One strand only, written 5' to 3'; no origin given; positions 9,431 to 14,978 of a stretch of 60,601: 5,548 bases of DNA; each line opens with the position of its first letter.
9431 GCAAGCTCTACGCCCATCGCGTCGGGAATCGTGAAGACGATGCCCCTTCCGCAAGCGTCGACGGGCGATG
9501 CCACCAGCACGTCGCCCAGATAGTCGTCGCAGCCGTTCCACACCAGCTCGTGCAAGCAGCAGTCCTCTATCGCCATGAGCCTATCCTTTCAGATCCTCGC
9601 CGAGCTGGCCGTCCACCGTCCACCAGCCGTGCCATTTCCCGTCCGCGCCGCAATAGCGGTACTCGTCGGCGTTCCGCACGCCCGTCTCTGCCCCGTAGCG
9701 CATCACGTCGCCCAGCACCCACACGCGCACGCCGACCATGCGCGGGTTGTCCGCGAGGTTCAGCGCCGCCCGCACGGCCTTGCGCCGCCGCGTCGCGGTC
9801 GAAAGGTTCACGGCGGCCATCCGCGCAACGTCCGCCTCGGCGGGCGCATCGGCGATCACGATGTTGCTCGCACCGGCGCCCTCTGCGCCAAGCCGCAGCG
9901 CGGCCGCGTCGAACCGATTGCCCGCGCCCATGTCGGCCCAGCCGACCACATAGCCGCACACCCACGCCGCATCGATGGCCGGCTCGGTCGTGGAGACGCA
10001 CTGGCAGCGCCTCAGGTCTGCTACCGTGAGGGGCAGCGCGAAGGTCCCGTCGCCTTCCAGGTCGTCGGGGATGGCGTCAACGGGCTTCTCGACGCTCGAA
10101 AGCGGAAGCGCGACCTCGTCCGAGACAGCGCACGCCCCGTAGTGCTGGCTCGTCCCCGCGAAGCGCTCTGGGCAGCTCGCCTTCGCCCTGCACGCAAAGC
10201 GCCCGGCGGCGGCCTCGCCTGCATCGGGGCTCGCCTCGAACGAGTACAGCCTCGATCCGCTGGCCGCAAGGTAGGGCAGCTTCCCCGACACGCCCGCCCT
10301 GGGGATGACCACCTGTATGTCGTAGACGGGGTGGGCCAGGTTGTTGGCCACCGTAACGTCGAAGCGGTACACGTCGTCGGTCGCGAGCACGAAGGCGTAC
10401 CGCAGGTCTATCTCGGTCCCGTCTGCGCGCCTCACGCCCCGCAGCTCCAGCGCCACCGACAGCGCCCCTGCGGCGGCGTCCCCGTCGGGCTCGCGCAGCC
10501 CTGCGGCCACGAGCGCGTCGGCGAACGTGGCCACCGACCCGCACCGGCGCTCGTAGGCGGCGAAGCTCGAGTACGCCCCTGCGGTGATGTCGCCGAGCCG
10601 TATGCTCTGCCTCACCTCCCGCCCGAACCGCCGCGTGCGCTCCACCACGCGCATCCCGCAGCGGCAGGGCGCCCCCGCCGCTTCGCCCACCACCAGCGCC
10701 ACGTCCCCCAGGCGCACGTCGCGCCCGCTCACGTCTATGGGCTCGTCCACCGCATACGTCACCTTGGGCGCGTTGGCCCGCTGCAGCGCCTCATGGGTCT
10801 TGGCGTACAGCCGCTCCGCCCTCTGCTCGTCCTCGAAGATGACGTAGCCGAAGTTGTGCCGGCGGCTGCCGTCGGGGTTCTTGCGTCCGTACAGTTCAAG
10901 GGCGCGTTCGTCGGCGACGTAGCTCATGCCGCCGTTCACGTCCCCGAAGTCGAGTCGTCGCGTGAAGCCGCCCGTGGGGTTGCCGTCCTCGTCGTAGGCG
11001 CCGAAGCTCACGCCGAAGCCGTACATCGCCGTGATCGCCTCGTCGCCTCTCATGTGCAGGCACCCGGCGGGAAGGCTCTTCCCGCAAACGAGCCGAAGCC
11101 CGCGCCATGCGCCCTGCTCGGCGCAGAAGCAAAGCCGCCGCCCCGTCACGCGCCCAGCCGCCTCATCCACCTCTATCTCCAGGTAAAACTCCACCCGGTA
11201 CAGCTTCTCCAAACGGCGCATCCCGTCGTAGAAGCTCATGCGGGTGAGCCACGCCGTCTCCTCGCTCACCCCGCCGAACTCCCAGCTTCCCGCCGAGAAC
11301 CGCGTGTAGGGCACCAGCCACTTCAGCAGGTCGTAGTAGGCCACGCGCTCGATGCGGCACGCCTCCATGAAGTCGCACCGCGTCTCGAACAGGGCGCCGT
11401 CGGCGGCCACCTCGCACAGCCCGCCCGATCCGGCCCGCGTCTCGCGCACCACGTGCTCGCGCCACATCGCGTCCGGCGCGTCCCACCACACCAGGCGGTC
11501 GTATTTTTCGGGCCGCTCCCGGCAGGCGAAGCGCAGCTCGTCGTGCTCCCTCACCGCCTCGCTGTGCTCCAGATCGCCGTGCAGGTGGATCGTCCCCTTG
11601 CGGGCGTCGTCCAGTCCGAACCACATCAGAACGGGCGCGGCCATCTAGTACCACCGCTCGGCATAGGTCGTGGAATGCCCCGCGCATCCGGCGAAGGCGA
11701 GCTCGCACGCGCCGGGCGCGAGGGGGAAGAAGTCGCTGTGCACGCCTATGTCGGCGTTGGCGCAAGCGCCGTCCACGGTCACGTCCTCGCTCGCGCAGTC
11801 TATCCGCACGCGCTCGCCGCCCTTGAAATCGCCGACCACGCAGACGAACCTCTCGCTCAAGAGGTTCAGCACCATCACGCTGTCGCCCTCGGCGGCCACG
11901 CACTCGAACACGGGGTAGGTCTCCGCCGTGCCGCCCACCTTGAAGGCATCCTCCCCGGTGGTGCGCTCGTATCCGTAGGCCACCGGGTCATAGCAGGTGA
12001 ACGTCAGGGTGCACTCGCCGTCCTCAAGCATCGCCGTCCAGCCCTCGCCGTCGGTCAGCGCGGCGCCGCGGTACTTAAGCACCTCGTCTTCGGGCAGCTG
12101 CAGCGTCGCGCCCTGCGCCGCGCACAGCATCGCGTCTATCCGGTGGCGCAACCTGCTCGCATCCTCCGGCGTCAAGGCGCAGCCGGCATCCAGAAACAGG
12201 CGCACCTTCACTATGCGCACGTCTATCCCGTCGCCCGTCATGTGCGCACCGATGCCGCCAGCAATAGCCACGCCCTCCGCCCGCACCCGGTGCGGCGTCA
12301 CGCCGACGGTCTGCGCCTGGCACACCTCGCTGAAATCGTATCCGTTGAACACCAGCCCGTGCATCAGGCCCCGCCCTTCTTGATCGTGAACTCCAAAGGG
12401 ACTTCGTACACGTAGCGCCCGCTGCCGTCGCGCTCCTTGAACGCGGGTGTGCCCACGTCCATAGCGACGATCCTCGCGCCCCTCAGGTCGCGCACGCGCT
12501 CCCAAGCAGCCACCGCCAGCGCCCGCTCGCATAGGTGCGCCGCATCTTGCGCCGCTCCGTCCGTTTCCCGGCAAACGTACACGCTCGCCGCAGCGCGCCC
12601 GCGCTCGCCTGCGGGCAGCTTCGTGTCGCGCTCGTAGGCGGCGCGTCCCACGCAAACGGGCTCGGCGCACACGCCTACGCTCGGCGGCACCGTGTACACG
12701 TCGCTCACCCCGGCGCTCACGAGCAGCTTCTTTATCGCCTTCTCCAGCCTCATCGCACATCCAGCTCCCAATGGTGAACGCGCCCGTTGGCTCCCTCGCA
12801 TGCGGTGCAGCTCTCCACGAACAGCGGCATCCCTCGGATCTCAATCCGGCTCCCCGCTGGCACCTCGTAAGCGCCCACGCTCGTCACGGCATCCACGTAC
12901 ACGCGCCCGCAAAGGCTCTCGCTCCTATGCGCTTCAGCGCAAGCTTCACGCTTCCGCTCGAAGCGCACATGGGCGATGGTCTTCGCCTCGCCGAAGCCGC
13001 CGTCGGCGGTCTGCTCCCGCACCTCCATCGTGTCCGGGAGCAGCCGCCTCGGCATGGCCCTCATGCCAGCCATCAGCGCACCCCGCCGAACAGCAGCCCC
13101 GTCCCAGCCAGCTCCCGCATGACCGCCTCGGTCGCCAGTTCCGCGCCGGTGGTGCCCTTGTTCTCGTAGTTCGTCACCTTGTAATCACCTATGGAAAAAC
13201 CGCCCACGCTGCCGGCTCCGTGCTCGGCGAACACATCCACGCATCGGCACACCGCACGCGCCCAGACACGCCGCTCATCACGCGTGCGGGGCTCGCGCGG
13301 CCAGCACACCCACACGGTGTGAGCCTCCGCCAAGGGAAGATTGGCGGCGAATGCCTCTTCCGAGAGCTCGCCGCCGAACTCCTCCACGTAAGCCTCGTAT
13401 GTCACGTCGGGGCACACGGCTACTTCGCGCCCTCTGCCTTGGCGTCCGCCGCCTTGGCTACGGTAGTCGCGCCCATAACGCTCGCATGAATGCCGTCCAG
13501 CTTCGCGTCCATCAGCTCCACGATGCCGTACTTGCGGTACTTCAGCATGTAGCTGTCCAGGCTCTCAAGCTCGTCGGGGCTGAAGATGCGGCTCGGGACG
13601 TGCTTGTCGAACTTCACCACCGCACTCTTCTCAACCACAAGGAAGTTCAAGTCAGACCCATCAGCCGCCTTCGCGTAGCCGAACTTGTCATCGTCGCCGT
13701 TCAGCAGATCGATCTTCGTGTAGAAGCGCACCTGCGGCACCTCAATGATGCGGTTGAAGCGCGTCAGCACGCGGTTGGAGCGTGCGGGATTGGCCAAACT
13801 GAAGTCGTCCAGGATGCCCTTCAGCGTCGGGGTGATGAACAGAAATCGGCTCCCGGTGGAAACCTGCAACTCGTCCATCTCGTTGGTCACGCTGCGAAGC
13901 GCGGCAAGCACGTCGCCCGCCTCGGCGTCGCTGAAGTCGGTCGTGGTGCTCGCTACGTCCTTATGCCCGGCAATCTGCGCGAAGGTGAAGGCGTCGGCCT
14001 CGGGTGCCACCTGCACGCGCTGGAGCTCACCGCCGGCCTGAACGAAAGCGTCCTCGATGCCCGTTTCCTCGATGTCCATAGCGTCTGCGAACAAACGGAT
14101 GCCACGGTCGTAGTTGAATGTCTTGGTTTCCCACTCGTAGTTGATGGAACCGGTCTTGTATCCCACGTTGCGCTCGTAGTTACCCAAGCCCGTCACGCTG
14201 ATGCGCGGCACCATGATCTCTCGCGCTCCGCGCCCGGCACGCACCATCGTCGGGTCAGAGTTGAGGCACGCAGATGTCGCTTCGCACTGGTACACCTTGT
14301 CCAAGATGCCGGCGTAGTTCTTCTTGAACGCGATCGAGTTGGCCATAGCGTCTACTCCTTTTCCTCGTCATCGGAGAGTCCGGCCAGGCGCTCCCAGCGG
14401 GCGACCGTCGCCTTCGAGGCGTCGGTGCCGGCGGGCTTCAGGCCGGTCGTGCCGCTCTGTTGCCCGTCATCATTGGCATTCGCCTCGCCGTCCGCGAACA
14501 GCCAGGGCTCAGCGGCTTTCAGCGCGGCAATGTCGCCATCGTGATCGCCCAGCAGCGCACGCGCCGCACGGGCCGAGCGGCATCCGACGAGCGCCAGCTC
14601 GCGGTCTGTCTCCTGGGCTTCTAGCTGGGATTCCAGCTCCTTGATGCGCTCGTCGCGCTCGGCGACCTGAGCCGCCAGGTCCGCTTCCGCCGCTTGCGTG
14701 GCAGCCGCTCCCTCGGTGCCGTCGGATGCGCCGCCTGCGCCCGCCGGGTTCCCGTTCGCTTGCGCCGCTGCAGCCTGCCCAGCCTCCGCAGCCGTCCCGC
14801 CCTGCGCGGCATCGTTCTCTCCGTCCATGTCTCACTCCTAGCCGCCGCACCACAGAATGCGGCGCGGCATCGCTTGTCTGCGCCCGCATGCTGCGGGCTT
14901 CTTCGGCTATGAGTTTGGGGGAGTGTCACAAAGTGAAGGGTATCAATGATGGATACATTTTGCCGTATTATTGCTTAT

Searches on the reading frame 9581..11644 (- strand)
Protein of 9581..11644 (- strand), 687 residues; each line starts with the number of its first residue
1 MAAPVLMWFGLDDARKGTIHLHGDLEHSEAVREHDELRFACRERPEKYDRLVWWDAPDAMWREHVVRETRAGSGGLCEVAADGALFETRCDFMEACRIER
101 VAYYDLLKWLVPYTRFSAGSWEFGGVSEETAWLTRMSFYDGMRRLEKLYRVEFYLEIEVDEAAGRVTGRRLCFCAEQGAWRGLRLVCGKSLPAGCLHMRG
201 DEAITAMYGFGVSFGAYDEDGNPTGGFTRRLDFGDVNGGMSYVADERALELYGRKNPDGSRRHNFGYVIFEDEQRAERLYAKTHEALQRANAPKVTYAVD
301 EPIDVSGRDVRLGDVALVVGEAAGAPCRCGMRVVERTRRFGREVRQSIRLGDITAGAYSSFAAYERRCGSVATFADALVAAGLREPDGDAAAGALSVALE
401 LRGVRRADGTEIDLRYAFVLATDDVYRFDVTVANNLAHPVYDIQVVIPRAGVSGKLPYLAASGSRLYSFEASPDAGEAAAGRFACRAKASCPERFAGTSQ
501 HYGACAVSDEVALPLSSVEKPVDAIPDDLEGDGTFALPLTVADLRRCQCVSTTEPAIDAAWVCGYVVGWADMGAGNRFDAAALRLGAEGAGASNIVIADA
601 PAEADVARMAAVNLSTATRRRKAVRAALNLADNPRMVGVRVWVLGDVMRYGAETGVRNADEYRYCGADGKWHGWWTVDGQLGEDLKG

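Call 68: search_protein_families(library=phrogs, proteins=[window:9581-11644:-], max_evalue=0.001)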
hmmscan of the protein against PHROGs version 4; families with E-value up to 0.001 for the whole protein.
window:9581-11644:- (687 aa): 4 families
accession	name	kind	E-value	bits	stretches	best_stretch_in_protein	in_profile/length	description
phrog_12312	-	head and packaging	2e-54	186.2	1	6-384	3-387/784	virion structural protein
phrog_19445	-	head and packaging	6.6e-10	38.6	1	104-371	120-397/1114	tail tip protein Tal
phrog_20449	-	unknown function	3.3e-07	30.2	1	134-319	134-327/663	-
phrog_4798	-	tail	1.4e-05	24.6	1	232-352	266-380/796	tail protein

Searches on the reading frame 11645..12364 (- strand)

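Call 68: search_protein_families(library=phrogs, proteins=[window:11645-12364:-], max_evalue=0.001)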
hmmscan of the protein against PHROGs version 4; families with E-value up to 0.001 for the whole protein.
window:11645-12364:- (239 aa): 3 families
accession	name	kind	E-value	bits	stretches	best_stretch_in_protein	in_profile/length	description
phrog_33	-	tail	7.7e-16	59.2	1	32-239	72-278/651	distal tail protein Dit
phrog_202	-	tail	2.6e-14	54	2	5-156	24-185/523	distal tail protein Dit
phrog_5577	-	tail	2.5e-07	31.4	1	126-226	180-278/295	minor tail protein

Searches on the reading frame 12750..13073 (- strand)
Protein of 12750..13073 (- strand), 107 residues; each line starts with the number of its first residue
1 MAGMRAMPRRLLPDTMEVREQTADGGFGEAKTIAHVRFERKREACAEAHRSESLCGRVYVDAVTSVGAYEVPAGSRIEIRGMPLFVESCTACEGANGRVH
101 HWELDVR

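Call 68: search_protein_families(library=phrogs, proteins=[window:12750-13073:-], max_evalue=0.001)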
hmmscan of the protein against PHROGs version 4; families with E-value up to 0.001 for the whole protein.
window:12750-13073:- (107 aa): 1 family
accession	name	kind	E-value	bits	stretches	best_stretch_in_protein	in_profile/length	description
phrog_793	-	connector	5.9e-12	46.7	1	4-106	2-112/113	head-tail adaptor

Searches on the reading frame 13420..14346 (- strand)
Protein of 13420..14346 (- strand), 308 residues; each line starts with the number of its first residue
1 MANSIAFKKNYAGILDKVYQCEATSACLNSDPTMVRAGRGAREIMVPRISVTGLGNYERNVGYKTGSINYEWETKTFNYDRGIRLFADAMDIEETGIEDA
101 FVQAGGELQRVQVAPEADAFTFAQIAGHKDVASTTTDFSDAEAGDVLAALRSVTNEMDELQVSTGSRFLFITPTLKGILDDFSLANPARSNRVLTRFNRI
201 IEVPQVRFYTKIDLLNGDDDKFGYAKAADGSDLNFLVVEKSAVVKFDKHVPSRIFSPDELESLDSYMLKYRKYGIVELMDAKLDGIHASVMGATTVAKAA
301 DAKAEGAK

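Call 68: search_protein_families(library=phrogs, proteins=[window:13420-14346:-], max_evalue=0.001)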
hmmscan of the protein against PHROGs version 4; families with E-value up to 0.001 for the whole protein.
window:13420-14346:- (308 aa): 1 family
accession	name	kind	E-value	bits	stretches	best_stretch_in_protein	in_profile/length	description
phrog_422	-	head and packaging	8.9e-68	229.9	1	1-293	1-295/297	major head protein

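Call 102: search_dna_similar(query=window:13420-14346:-, collection=phages, mode=protein, max_rows=12)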
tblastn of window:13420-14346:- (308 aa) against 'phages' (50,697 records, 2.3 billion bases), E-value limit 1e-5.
Records with a match: 72; places in all: 72; records where one place covers at least 80% of the query: 71.
Best place of each record, by identity: <60% 72.
By first word of the organism name: Streptococcus 20; Listeria 13; Clostridium 7; Bacillus 7; Bacteriophage 4; Stenotrophomonas 3; Clostridioides 3; Eggerthella 2; Lactococcus 2; Oenococcus 2; and 7 more.
By host as written in the record: - 10; Listeria monocytogenes 10; Listeria 3; Eggerthella lenta DSM 15644 2; Stenotrophomonas maltophilia 2; Lactococcus lactis SMQ-388 2; Streptococcus pneumoniae 16A/1 2; Streptococcus gordonii 2; and 36 more.
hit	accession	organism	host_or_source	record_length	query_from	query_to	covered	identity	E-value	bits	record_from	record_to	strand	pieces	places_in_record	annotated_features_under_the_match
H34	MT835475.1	Bacteriophage sp.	human fecal samples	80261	1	287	93%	43.0%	2e-64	224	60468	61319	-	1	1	record has no annotation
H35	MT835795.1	Bacteriophage sp.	human fecal samples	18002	1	287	93%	42.0%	1e-65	228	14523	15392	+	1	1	record has no annotation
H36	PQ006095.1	bajarodcaudo virus 4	Peromyscus fraterculus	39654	3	289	93%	39.9%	6e-50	183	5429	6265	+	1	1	major capsid protein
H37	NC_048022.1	Eggerthella phage PMBT5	Eggerthella lenta DSM 15644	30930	1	289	94%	37.6%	1e-53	194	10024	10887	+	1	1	major head protein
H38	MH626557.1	Eggerthella phage PMBT5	Eggerthella lenta DSM 15644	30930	1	289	94%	37.6%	1e-53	194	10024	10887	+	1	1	major capsid protein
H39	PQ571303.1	Ruminococcus phage RG-TP1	Mediterraneibacter gnavus (Ruminococcus ...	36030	1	287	93%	37.7%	7e-52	188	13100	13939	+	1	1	major head protein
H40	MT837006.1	Bacteriophage sp.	human fecal samples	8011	1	287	93%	33.9%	4e-51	186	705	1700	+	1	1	record has no annotation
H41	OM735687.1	Stenotrophomonas phage vB_SmeS_BUCT702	Stenotrophomonas maltophilia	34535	1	289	94%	30.4%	4e-27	116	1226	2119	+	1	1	hypothetical protein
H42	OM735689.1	Stenotrophomonas phage vB_SmeS_BUCT704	Stenotrophomonas maltophilia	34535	1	289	94%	30.4%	4e-27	116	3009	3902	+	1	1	hypothetical protein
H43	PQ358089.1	Stenotrophomonas phage TPWB-10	Stenotrophomonas sp.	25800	1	289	94%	30.4%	6e-26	113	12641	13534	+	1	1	major head protein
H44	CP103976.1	Clostridioides phage HGP05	Clostridioides difficile HGP05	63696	1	290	94%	28.0%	3e-26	114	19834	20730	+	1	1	record has no annotation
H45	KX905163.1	Clostridioides phage phiSemix9P1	Clostridioides difficile Semix9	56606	1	290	94%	27.6%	4e-25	111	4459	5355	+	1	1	putative capsid protein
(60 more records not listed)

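Call 103: get_annotated_region(hit=H37, flank=7000)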
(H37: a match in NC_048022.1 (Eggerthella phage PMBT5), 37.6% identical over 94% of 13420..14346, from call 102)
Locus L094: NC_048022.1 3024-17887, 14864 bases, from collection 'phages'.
description: Eggerthella phage PMBT5, complete genome.
organism: Eggerthella phage PMBT5 (NCBI taxid 2283015)
taxonomy: Viruses; Duplodnaviria; Heunggongvirae; Uroviricota; Caudoviricetes; Lentavirus; Lentavirus PMBT5
host: Eggerthella lenta DSM 15644; source: sewage; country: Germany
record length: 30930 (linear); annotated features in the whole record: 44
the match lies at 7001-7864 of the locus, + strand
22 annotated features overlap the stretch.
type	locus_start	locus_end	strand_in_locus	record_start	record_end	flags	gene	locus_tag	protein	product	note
CDS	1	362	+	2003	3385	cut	-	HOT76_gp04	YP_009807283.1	portal protein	-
CDS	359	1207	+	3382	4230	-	-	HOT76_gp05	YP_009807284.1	hypothetical protein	-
CDS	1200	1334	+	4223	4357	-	-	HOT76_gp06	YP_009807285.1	hypothetical protein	-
CDS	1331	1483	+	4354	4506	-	-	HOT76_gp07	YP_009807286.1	hypothetical protein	-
CDS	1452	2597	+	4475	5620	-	-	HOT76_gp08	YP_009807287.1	minor head protein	-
CDS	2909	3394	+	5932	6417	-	-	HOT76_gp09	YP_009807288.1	pentapeptide repeat family protein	-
CDS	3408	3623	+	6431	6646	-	-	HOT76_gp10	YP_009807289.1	hypothetical protein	-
CDS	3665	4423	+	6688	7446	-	-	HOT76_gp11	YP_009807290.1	Lar-like restriction alleviation protein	restriction alleviation protein Lar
CDS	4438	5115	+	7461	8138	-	-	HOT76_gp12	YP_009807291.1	hypothetical protein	-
CDS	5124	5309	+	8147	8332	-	-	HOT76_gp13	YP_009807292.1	hypothetical protein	-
CDS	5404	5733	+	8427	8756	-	-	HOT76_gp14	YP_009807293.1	hypothetical protein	-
CDS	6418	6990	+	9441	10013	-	-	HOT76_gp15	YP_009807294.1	minor structural protein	minor structural protein GP20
CDS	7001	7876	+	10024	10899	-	-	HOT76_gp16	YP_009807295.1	major head protein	main capsid protein Gp34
CDS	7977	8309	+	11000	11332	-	-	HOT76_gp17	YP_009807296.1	putative head-tail connector protein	-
CDS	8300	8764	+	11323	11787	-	-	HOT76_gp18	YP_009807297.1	hypothetical protein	-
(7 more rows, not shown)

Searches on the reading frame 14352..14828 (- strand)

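Call 68: search_protein_families(library=phrogs, proteins=[window:14352-14828:-], max_evalue=0.001)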
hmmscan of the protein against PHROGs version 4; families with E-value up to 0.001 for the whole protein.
window:14352-14828:- (158 aa): 1 family
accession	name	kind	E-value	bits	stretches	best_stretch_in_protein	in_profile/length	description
phrog_31118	-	unknown function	3.4e-15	57.5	1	72-155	90-168/168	-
